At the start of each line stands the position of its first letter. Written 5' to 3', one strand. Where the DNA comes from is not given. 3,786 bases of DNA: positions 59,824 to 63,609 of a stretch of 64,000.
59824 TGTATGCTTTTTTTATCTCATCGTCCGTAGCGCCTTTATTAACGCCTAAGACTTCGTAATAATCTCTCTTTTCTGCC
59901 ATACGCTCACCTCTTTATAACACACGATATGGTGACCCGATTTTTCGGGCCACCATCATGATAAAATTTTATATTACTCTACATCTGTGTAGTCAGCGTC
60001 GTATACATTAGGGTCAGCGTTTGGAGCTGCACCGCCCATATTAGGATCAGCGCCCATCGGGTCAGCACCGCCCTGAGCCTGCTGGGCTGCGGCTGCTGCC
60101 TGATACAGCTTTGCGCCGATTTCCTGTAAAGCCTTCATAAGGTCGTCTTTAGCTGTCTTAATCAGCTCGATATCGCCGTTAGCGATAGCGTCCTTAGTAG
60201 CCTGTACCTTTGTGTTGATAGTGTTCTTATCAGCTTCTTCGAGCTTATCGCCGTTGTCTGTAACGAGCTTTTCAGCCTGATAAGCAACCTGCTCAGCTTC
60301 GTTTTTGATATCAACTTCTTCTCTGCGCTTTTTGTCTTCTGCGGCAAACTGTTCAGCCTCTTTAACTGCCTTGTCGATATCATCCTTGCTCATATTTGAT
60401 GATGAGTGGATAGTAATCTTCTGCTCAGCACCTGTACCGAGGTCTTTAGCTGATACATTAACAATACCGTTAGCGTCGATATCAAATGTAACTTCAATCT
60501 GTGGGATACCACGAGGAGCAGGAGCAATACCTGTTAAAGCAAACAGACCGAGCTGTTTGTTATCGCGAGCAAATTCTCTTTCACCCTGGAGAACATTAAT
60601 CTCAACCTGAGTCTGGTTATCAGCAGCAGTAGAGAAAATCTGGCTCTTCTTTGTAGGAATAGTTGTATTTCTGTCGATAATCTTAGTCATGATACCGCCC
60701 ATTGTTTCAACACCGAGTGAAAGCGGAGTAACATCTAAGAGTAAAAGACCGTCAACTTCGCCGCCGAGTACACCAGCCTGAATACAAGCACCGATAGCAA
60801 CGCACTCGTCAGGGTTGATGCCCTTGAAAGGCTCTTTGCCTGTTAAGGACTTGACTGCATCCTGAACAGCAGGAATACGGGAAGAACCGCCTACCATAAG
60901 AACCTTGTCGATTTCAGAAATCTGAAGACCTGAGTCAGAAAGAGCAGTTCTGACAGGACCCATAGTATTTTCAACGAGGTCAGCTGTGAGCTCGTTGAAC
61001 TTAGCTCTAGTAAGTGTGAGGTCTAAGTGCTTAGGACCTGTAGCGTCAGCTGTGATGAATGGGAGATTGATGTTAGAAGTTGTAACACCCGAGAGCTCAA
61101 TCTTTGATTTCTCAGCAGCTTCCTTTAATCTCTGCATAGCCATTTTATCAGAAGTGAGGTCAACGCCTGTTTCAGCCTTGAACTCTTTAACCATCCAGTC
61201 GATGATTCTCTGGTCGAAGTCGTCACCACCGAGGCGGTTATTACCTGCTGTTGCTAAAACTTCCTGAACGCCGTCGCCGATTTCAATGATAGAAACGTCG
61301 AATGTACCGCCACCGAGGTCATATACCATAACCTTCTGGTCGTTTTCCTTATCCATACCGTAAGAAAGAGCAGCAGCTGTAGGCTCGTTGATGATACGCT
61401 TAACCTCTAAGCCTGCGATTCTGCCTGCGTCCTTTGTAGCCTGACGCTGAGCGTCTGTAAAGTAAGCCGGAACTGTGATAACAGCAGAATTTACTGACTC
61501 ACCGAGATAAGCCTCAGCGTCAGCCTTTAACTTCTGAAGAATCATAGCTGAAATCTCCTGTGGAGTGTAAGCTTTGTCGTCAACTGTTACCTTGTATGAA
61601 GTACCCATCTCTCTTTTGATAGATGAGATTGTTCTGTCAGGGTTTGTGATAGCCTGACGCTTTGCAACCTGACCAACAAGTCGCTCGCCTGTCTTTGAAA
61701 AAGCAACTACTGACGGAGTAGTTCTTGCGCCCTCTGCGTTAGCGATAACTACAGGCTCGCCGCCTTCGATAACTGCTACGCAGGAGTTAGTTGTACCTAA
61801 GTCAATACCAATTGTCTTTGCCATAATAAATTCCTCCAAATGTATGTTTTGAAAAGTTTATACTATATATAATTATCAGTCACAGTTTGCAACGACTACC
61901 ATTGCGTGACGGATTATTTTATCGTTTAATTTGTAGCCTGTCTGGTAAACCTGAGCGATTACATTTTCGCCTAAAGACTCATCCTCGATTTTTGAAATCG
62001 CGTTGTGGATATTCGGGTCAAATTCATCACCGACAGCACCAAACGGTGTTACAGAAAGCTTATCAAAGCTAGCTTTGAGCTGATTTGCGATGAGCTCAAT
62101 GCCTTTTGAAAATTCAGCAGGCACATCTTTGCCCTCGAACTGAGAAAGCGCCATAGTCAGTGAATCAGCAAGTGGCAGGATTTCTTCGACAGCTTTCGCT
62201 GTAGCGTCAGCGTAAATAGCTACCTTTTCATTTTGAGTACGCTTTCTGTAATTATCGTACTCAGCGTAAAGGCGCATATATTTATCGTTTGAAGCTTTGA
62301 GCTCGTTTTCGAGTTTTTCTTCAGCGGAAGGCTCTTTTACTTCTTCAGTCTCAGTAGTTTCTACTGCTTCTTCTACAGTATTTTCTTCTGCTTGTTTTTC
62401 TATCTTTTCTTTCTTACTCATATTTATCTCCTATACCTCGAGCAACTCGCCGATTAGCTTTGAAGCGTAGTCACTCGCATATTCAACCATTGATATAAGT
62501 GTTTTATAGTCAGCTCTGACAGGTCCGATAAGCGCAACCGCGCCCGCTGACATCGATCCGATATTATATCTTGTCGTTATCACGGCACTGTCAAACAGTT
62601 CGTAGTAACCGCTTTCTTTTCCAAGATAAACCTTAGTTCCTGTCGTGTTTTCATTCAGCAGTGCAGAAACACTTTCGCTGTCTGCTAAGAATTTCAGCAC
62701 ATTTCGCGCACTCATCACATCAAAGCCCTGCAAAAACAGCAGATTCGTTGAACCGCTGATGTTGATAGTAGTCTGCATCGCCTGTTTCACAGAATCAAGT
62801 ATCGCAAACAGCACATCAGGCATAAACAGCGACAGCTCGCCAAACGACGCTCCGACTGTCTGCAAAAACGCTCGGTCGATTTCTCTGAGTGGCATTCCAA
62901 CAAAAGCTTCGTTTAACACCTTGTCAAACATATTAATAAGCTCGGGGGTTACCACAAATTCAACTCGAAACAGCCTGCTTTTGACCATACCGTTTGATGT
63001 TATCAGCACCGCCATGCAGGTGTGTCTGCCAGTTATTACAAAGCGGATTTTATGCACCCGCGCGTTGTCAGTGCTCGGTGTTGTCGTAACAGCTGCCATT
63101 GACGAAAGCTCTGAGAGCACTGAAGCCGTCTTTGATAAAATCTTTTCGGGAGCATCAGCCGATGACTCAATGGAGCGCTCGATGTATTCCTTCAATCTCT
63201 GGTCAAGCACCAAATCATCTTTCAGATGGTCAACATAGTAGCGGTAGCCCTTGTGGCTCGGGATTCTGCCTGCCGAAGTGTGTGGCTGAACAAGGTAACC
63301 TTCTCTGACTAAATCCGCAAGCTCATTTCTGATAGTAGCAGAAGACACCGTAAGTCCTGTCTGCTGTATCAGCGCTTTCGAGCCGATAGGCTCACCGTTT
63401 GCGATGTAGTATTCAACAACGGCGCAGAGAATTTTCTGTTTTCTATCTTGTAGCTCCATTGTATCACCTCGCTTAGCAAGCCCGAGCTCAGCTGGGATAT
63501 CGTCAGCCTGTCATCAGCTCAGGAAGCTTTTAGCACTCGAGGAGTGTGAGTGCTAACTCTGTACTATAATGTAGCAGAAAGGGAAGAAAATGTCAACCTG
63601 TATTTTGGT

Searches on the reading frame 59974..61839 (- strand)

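Call 10: search_protein_families(library=pfam, proteins=[window:59974-61839:-], max_evalue=0.001)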
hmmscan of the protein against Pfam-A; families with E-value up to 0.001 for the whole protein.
window:59974-61839:- (621 aa): 2 families
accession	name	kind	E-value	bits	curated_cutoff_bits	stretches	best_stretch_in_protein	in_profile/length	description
PF00012.26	HSP70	-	2.3e-245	815.9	20.6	1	10-580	2-599/599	Hsp70 protein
PF06723.19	MreB_Mbl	-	6e-23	81.6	27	1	8-352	2-316/327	MreB/Mbl protein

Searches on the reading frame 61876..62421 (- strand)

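Call 10: search_protein_families(library=pfam, proteins=[window:61876-62421:-], max_evalue=0.001)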
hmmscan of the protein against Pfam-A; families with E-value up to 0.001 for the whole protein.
window:61876-62421:- (181 aa): 1 family
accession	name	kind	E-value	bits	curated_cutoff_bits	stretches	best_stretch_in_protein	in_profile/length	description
PF01025.24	GrpE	-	8.4e-43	146.4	25.8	1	21-178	6-164/165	GrpE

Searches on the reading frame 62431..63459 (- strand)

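Call 10: search_protein_families(library=pfam, proteins=[window:62431-63459:-], max_evalue=0.001)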
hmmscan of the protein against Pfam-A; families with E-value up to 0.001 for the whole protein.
window:62431-63459:- (342 aa): 1 family
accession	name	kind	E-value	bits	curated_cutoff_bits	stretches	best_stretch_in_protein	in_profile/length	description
PF01628.27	HrcA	-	2.9e-46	158.6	22.2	1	105-322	1-215/215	HrcA protein C terminal domain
